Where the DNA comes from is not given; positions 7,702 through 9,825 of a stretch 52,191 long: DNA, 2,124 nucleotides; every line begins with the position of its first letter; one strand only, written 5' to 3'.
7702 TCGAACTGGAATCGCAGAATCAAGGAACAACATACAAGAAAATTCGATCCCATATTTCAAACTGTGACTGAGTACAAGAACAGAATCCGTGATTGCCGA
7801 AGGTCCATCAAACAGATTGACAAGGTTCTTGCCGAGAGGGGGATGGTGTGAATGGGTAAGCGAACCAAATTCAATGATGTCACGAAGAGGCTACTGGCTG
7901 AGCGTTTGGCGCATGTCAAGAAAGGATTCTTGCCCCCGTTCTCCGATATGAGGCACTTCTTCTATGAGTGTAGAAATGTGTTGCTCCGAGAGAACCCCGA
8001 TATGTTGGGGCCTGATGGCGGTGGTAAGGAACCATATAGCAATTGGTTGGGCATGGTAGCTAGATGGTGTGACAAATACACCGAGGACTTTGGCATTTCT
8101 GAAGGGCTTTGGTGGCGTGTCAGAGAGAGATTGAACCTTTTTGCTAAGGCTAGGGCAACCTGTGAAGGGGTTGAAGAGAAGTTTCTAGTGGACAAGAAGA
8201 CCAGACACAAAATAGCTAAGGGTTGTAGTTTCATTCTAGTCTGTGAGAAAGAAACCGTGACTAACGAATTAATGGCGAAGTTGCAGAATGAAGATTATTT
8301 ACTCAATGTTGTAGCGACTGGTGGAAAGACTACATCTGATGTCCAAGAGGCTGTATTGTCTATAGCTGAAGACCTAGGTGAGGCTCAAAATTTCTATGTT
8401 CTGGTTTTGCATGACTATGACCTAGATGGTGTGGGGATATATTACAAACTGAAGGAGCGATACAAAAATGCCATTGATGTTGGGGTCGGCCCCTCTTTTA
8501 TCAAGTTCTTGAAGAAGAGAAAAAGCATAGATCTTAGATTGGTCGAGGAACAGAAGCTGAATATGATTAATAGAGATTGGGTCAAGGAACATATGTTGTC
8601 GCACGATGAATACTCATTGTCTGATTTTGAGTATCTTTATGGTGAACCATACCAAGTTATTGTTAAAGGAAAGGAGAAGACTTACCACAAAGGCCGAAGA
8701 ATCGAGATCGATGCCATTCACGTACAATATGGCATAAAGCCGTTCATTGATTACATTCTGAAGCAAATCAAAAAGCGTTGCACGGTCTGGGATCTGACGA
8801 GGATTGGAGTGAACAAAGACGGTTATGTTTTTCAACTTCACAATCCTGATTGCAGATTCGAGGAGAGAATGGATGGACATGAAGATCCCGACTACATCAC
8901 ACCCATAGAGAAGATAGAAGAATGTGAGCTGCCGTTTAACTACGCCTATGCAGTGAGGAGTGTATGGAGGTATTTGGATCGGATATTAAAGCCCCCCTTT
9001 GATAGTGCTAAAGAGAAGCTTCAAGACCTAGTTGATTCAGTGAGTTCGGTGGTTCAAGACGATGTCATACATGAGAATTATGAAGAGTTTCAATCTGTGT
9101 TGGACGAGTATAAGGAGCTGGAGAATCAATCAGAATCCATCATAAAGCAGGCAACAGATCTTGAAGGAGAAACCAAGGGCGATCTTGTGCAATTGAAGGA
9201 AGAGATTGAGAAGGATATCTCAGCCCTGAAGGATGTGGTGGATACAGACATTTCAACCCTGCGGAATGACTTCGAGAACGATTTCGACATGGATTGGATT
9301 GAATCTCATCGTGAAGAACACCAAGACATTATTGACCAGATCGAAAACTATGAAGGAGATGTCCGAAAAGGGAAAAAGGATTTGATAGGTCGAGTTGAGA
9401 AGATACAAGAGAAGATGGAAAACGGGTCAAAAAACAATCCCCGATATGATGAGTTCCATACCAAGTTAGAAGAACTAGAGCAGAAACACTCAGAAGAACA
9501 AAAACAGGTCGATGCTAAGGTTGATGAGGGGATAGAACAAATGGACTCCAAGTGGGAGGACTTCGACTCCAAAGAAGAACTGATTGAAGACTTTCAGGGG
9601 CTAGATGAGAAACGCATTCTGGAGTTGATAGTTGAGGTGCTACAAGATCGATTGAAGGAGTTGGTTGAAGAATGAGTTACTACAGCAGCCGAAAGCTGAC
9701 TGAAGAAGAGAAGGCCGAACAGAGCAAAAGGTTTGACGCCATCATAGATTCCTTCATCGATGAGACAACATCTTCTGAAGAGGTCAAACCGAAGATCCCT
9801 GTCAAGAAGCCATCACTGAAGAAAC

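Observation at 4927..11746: Unusual replicon: primase-less SF3 helicase + Spo11-like + PIP + PCNA + ParB, with no polymerase, primase or ParA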

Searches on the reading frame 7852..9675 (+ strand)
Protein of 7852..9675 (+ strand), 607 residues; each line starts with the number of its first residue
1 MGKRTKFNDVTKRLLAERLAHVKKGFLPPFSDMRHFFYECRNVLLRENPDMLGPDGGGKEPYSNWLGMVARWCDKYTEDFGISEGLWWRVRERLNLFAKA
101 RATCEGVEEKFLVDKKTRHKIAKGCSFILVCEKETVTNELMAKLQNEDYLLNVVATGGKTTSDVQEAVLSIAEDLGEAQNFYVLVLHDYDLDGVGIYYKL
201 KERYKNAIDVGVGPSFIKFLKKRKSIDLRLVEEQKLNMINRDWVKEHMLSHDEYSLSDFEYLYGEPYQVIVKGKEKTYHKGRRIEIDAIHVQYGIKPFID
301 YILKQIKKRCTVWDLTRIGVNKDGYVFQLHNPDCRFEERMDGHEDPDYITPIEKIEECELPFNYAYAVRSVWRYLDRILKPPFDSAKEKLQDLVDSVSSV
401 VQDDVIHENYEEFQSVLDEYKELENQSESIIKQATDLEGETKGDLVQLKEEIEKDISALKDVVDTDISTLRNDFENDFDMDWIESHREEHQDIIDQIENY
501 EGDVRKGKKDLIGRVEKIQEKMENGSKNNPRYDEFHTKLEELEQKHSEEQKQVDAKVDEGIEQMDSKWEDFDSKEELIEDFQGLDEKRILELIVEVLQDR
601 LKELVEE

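Call 5: search_protein_families(library=pfam, proteins=[window:7852-9675:+], max_evalue=1)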
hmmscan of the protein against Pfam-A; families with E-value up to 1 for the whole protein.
window:7852-9675:+ (607 aa): 4 families
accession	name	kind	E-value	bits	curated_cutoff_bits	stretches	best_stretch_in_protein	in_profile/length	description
PF20763.3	UDG-inhib_P56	-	0.0095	16.1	24.1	1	236-271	10-46/53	Phage phi29, UDG inhibitor P56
PF09664.16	DUF2399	-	0.072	13.3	23.4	1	123-206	18-93/152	Protein of unknown function C-terminus (DUF2399)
PF02964.21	MeMO_Hyd_G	-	0.13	12.8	25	1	451-504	19-72/161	Methane monooxygenase, hydrolase gamma chain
PF13094.11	CENP-Q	-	0.16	12.6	28.5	1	406-543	17-158/162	CENP-Q, a CENPA-CAD centromere complex subunit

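Call 13: search_solved_structures(query=window:7852-9675:+, max_evalue=10, show_alignments=2)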
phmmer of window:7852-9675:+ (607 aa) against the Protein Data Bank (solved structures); distinct sequences matched with E-value up to 10: 7.
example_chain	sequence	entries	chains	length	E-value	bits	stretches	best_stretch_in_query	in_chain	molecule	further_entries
6e6a_B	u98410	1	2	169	0.053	15.2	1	405-453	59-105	Inclusion membrane protein A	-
6e7e_A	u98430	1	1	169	0.075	14.7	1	406-453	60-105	Inclusion membrane protein A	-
1i4y_A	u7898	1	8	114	0.15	13.7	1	482-521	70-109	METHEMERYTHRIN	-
9y6s_4d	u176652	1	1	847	0.17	13.5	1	483-554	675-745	Leucine-rich repeat protein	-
1hrb_A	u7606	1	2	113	0.2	13.3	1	482-521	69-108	HEMERYTHRIN B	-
4xmq_A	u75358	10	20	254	0.34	12.5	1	142-282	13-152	Putative methyl-accepting chemotaxis signal transduction protein | Methyl-accepting chemotaxis protein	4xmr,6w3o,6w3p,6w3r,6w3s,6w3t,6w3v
1dp4_A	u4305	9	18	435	1.8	10.1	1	80-161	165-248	ATRIAL NATRIURETIC PEPTIDE RECEPTOR A | Atrial natriuretic peptide receptor 1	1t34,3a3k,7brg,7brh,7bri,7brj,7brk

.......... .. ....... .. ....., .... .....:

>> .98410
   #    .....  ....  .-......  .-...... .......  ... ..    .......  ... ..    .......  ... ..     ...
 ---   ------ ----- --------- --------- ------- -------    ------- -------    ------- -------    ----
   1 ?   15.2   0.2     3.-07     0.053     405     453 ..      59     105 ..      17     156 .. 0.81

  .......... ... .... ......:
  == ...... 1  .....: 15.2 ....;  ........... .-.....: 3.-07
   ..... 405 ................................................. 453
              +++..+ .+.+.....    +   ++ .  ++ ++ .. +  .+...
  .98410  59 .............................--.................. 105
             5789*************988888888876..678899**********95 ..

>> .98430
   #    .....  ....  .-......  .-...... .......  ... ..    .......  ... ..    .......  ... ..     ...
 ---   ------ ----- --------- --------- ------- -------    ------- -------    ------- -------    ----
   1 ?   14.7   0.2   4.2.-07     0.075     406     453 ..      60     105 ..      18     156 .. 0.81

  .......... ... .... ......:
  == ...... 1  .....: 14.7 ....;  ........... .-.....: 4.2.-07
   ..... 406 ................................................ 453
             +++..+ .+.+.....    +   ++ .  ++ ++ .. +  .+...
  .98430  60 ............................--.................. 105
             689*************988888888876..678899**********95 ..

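Call 15: search_protein_families(library=phrogs, proteins=[window:7852-9675:+], max_evalue=0.1)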
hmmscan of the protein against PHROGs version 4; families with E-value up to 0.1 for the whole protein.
window:7852-9675:+ (607 aa): 3 families
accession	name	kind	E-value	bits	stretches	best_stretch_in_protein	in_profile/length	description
phrog_167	-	tail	0.011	14.4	1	401-571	124-254/1555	tail length tape measure protein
phrog_3590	-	unknown function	0.018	15.4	1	394-562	173-355/481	-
phrog_13823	-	unknown function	0.03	15.3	1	238-272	14-49/56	-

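Call 17: find_related_loci(query=window:7852-9675:+, collection=viral_contigs, flank=10000)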
Query window:7852-9675:+ (607 aa) in viral_contigs; peptide patterns used: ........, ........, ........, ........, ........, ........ (x = any residue, [..] = any of these).
2 stretches matched a pattern, but none encodes a relative of the query by tblastn (E <= 1e-3).

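Call 18: find_homologous_proteins(query=window:7852-9675:+)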
Query window:7852-9675:+ (607 aa): 38 proteins with E <= 0.001 among 8000 candidates. Only proteins of 333 to 1063 residues were searched: fused or split forms outside these lengths cannot appear, so this answer is no evidence that the protein stands alone or is whole; lengths 'longer' or 'shorter' looks for them.
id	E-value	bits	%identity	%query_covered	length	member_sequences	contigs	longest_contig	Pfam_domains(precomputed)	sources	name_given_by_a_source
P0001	0.0e+0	1377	100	100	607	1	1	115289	-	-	-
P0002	6.1e-121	423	53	56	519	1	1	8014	-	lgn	-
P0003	5.8e-116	407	40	89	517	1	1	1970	-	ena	-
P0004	2.7e-112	394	40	92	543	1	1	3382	-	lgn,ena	-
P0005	1.2e-111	392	53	53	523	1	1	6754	-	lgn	-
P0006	1.1e-110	389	38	100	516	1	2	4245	-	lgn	-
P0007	1.3e-110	389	39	89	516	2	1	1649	-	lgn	-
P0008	3.3e-107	378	39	89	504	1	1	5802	-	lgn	-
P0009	1.3e-104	369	52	49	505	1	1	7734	-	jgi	-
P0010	8.5e-104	366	37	100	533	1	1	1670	-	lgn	-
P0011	1.2e-103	366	38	99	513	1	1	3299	-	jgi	jgi:hypothetical protein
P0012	1.4e-103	366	40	88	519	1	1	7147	-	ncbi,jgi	jgi:hypothetical protein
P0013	1.1e-102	363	37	99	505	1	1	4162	-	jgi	jgi:hypothetical protein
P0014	2.4e-102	362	40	88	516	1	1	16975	-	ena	-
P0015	4.0e-101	358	39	88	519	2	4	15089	-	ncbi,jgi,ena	jgi:hypothetical protein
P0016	5.1e-101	357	39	88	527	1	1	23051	-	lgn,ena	-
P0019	2.3e-96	342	37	85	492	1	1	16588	-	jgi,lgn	-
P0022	2.4e-92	328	39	84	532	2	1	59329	-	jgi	-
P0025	5.2e-89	317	46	56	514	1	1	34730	-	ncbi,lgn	-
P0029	7.7e-81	290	34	89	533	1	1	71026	-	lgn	-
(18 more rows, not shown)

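Call 21: find_encoding_contigs(protein=P0022, flank=10000, max_places=2)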
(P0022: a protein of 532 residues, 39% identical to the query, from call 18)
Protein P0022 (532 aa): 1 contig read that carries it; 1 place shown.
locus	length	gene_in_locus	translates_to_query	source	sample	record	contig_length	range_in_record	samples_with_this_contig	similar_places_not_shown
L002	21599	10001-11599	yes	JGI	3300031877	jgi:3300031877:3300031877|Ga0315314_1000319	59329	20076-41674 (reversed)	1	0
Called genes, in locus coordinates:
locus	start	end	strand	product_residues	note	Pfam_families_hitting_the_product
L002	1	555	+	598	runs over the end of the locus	PF04326:SLFN_AlbA_2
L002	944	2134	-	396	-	-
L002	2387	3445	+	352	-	PF09552:RE_BstXI (faint)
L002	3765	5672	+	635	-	PF13588:HSDR_N_2, PF02384:N6_Mtase, PF01170:UPF0020, PF07669:Eco57I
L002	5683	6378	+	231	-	PF01420:Methylase_S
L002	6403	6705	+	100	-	-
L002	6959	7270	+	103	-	-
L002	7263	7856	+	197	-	PF00211:Guanylate_cyc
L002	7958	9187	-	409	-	PF13191:AAA_16 (weak), PF00004:AAA (faint), PF22703:Cdc6_lid (weak), PF09079:WHD_Cdc6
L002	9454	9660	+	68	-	-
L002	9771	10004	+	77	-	-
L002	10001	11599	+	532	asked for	-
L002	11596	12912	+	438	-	-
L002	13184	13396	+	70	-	-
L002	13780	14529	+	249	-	PF00589:Phage_integrase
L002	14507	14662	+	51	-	-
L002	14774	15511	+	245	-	PF00181:Ribosomal_L2_N (weak), PF03947:Ribosomal_L2_C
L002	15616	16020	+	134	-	PF00203:Ribosomal_S19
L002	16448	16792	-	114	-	PF12773:DZR (weak), PF13248:Zn_ribbon_3, PF13240:Zn_Ribbon_1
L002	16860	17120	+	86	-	PF12773:DZR (weak), PF13240:Zn_Ribbon_1, PF13248:Zn_ribbon_3 (weak)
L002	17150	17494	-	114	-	-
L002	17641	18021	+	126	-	-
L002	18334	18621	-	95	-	-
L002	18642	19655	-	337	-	PF00709:Adenylsucc_synt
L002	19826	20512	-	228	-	PF01411:tRNA-synt_2c, PF07973:tRNA_SAD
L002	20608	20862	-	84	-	PF08734:GYD (weak)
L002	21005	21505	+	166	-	PF00881:Nitroreductase, PF14512:TM1586_NiRdase (weak), PF00881:Nitroreductase, PF14512:TM1586_NiRdase (weak)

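Call 22: find_encoding_contigs(protein=P0029, flank=10000, max_places=2)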
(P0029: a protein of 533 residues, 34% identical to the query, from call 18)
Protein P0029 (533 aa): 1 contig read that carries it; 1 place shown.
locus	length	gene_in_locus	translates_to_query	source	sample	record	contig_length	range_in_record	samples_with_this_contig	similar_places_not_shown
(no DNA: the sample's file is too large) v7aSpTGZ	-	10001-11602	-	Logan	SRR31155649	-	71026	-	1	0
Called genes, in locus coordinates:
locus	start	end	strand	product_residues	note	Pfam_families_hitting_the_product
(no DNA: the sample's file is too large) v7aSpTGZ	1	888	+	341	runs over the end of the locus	-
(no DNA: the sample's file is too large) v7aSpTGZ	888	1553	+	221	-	PF18998:Flg_new_2 (weak)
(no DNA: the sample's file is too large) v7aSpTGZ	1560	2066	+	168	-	-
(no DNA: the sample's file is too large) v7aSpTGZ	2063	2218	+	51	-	-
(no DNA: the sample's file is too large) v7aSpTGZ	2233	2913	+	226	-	PF00535:Glycos_transf_2, PF13641:Glyco_tranf_2_3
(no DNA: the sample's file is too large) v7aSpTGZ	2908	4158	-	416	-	-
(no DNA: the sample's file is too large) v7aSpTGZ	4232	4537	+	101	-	-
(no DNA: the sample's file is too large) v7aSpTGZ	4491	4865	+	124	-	-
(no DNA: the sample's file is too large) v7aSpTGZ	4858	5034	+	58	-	-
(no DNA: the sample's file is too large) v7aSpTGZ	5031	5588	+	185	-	-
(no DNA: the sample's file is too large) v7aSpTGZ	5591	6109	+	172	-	-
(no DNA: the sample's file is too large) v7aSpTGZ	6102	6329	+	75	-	-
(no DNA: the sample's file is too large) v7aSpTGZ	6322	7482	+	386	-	-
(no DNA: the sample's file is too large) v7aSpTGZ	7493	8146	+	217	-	-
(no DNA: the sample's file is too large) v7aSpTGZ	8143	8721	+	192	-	-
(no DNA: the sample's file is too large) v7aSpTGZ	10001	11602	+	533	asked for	-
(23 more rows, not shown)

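Call 23: find_encoding_contigs(protein=P0025, flank=10000, max_places=2)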
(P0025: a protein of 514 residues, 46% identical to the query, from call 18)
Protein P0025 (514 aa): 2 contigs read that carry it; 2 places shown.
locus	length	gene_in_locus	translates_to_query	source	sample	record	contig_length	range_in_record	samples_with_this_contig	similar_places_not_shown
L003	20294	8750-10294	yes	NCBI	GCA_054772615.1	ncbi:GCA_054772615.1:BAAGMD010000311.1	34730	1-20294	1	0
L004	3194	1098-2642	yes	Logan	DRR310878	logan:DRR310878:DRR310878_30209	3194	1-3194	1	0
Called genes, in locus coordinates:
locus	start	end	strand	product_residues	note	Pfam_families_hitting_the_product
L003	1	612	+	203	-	?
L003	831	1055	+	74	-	-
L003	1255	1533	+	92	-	-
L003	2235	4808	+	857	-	-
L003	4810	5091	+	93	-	-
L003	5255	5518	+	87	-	-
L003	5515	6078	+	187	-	-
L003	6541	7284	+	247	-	-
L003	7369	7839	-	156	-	PF13545:HTH_Crp_2, PF13412:HTH_24 (weak)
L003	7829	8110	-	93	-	-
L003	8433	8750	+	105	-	PF20586:DUF6788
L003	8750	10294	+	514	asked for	-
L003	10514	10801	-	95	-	-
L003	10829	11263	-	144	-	-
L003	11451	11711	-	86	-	-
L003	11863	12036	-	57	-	-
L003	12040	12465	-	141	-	-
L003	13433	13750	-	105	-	-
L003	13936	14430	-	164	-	-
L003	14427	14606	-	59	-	-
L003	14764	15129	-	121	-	-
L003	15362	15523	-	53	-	-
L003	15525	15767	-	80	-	-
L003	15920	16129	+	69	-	-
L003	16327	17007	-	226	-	-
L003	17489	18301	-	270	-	PF00535:Glycos_transf_2, PF13641:Glyco_tranf_2_3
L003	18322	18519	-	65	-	-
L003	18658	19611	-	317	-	-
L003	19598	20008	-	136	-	-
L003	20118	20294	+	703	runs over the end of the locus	-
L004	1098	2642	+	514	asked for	-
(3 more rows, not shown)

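Call 36: find_related_loci(query=A1, collection=genome_contigs, flank=10000)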
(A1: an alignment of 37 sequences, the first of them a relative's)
Query A1 (607 aa) in genome_contigs; peptide patterns used: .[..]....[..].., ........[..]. (x = any residue, [..] = any of these).
69 stretches matched a pattern; 5 encode a relative of the query (tblastn E <= 1e-3); 5 distinct loci.
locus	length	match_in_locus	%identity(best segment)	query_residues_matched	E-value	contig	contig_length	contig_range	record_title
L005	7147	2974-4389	40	7-542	4e-111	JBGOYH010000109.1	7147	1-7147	MAG: Candidatus Bathyarchaeia archaeon isolate OBJ_0618_130150_48 k141_3657867_length_7147_cov_10.0000, whole genome sho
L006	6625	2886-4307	39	7-543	3e-104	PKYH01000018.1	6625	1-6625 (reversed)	MAG: Candidatus Bathyarchaeota archaeon isolate palsa_986 73.20120500_P19.30_contig_38802, whole genome shotgun sequence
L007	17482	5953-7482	36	5-604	9e-101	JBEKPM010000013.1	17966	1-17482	MAG: Candidatus Bathyarchaeia archaeon isolate SPRUCE 464 SPRUCE_464_13, whole genome shotgun sequence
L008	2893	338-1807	41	7-485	7e-100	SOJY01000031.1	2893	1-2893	MAG: Candidatus Bathyarchaeum sp. isolate E44_bin4 NODE_28228_length_2893_cov_5.280832, whole genome shotgun sequence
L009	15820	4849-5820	40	3-337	8e-67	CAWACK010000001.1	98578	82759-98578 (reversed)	MAG: Candidatus Bathyarchaeota archaeon isolate MFD03726.bin.1.105 genome assembly, contig: contig_108172, whole genome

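Call 39: predict_structure(alignment_id=A1)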
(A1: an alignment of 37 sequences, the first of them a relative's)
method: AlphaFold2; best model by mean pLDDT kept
length: 607 residues; sequences in the alignment: 37
mean_pLDDT: 81.6   pTM: 0.68
mean pLDDT of the five models: 81.6, 79.8, 79.7, 78.1, 77.6
residues with pLDDT >= 90: 332; 70-90: 122; 50-70: 85; < 50: 68
segments of 3 or more residues with pLDDT < 50: 358-387, 396-409, 572-586
pLDDT, mean of each block of 10 residues (from residue 1): 81 97 96 95 96 83 91 94 89 93 90 91 93 94 96 86 83 78 96 92 92 96 88 93 93 94 96 94 96 96 96 93 89 90 63 52 40 39 46 50 45 53 58 58 71 80 88 91 94 95 95 97 92 93 89 83 68 44 48 59 56
secondary structure, 60 per line:
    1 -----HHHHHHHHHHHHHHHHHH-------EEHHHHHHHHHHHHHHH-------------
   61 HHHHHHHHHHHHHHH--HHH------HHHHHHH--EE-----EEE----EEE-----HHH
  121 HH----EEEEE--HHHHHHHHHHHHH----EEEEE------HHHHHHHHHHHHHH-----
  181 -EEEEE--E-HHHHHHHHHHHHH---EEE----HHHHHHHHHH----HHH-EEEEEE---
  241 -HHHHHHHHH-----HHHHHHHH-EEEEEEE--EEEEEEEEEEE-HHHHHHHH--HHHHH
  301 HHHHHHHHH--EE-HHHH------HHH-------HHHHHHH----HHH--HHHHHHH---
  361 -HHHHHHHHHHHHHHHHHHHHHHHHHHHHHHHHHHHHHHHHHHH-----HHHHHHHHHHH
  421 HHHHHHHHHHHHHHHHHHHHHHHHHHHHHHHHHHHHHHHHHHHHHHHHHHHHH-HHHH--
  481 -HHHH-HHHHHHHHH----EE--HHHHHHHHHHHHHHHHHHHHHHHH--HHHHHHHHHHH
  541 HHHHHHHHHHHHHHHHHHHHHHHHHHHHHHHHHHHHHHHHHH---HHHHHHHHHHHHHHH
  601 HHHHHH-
elements in order: H6-23 H33-47 H61-75 H87-93 E103-105 E110-112 H118-122 E127-131 H134-146 E151-155 H162-175 E182-186 H191-203 E207-209 H214-223 E232-237 H242-250 H256-263 E265-271 E274-284 H286-293 H296-309 H315-318 H335-341 H351-357 H362-404 H410-473 H475-478 H482-485 H487-495 H504-527 H530-582 H586-606

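Call 41: find_related_loci(query=A1, collection=viral_contigs, flank=10000)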
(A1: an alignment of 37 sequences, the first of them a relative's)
Query A1 (607 aa) in viral_contigs; peptide patterns used: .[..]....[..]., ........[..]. (x = any residue, [..] = any of these).
20 stretches matched a pattern, but none encodes a relative of the query by tblastn (E <= 1e-3).

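Call 42: find_related_loci(query=A1, collection=metagenome_contigs, flank=10000)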
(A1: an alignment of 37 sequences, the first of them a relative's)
Query A1 (607 aa) in metagenome_contigs; peptide patterns used: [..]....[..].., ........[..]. (x = any residue, [..] = any of these).
449 stretches matched a pattern; 16 encode a relative of the query (tblastn E <= 1e-3); 16 distinct loci.
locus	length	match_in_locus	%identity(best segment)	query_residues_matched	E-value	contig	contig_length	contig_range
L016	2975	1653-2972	39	1-520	4e-112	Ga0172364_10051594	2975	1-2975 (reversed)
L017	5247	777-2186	39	7-540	9e-108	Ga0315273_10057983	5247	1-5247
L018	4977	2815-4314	37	1-607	2e-101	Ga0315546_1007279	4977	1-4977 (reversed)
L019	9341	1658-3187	36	5-604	2e-100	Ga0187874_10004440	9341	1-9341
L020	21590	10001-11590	36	5-607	9e-98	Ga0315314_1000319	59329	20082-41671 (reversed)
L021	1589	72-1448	37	11-543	3e-93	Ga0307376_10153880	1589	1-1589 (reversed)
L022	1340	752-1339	56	7-200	3e-70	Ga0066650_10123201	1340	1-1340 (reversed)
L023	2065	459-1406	36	2-322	6e-56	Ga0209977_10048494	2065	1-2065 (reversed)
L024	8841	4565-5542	35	6-341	4e-54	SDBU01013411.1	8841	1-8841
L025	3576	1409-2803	28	6-543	2e-52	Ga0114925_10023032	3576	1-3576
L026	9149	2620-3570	35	2-322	3e-52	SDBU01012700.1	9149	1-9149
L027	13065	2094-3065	33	5-321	4e-48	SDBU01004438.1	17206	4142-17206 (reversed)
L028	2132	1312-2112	34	2-265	2e-38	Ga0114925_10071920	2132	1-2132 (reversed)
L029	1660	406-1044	48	230-515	1e-33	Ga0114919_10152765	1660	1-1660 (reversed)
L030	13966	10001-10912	29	7-320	6e-29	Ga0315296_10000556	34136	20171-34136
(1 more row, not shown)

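Call 47: fold_search(model_id=the predicted structure, library=pdb)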
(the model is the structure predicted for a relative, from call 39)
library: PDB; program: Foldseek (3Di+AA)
matches with E <= 10: 500; with E <= 0.001: 9
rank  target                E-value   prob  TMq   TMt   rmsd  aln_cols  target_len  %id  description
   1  1d3y_B                4.2e-07  1.00  0.28  0.51   8.1       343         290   14  STRUCTURE OF THE DNA TOPOISOMERASE VI A SUBUNIT (released 1999-11-05)
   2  1d3y_A                1.2e-06  1.00  0.29  0.55   7.3       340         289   15  STRUCTURE OF THE DNA TOPOISOMERASE VI A SUBUNIT (released 1999-11-05)
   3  9o0g_C                9.9e-06  1.00  0.30  0.46   6.7       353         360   13  CryoEM structure of M. mazei topoisomerase VI(A-E342Q)-minicircle DNA complex in cleavage state (released 2026-02-25)
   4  9o0g_A                1.6e-05  1.00  0.30  0.47   6.5       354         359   14  CryoEM structure of M. mazei topoisomerase VI(A-E342Q)-minicircle DNA complex in cleavage state (released 2026-02-25)
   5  9o8p_A                1.8e-05  1.00  0.28  0.44   7.7       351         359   14  CryoEM structure of M. mazei topoisomerase VI-minicircle DNA complex (released 2026-02-25)
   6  9o7o_A                1.4e-04  1.00  0.30  0.46   6.6       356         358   14  CryoEM structure of M. mazei topoisomerase VI(A-E342Q)-minicircle DNA complex in asymmetric state (released 2026-02-25)
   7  2zbk_A                3.6e-04  1.00  0.31  0.50   7.8       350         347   13  Crystal structure of an intact type II DNA topoisomerase: insights into DNA transfer mechanisms (released 2008-02-12)
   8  2q2e_A                4.4e-04  1.00  0.28  0.50   7.2       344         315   15  Crystal structure of the topoisomerase VI holoenzyme from Methanosarcina mazei (released 2007-07-10)
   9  8b7f_A                6.6e-04  1.00  0.20  0.32  13.5       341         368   14  Nuclease from C. glutamicum (released 2023-03-29)
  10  8urq_A                1.3e-03  1.00  0.22  0.34  10.8       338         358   12  Spo11 core complex with gapped DNA (released 2024-06-26)
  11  8uru_A                6.9e-03  0.99  0.23  0.34   7.3       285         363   15  Spo11 core complex with hairpin DNA (released 2024-06-26)
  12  7til_A                2.6e-02  0.66  0.14  0.22  14.7       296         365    9  CryoEM structure of JetD from Pseudomonas aeruginosa (released 2022-10-05)
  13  7til_B                2.9e-02  0.91  0.14  0.22  13.5       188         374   10  CryoEM structure of JetD from Pseudomonas aeruginosa (released 2022-10-05)
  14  6kdb_C                4.6e-02  0.44  0.12  0.29  14.0       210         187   12  Crystal structure of human DNMT3B-DNMT3L in complex with DNA containing CpGpT site (released 2020-02-19)
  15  9a6t_B                4.8e-02  0.30  0.13  0.13  18.7       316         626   10  Integrative model of DNAK-HTPG by crosslinking MS and deep learning (released 2024-09-18)
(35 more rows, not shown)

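Call 49: search_solved_structures(query=A1, max_evalue=10, show_alignments=1)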
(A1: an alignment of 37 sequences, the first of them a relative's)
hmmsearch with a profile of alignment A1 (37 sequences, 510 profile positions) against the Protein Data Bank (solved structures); distinct sequences matched with E-value up to 10: 16.
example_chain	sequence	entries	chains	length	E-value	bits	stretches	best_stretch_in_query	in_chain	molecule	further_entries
3r2p_A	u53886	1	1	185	0.096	14.6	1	354-461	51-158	Apolipoprotein A-I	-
3s84_A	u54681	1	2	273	0.11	14.4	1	321-496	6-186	Apolipoprotein A-IV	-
4rwr_A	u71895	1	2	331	0.12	14.3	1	341-436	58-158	Stage II sporulation protein D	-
3k2s_A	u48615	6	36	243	0.14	14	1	354-461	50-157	Apolipoprotein A-I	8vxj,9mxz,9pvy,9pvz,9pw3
6pts_A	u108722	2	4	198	0.19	13.6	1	356-461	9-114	Apolipoprotein A-I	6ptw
2lem_A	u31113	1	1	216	0.2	13.5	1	322-459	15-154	Apolipoprotein A-I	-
2msc_A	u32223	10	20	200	0.25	13.3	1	356-461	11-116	Apolipoprotein A-I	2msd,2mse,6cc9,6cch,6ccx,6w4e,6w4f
5cff_A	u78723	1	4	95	0.33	12.8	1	441-508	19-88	Miranda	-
4v6m_A0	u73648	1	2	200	0.41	12.5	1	356-461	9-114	Apolipoprotein A-I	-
1av1_A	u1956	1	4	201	0.42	12.5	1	356-461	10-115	APOLIPOPROTEIN A-I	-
1ojq_A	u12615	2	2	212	0.77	11.6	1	409-500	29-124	ADP-RIBOSYLTRANSFERASE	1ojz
7xpc_A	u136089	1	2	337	2.2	10.1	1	46-103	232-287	D-glycerate-3-kinase (GLYK)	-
9hx4_F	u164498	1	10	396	2.3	10.1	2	321-495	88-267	Apolipoprotein A-IV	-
6clz_B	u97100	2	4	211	3.8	9.3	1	365-472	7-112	Apolipoprotein A-I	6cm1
8ugc_A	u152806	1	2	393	8.8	8.1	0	321-408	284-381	FD15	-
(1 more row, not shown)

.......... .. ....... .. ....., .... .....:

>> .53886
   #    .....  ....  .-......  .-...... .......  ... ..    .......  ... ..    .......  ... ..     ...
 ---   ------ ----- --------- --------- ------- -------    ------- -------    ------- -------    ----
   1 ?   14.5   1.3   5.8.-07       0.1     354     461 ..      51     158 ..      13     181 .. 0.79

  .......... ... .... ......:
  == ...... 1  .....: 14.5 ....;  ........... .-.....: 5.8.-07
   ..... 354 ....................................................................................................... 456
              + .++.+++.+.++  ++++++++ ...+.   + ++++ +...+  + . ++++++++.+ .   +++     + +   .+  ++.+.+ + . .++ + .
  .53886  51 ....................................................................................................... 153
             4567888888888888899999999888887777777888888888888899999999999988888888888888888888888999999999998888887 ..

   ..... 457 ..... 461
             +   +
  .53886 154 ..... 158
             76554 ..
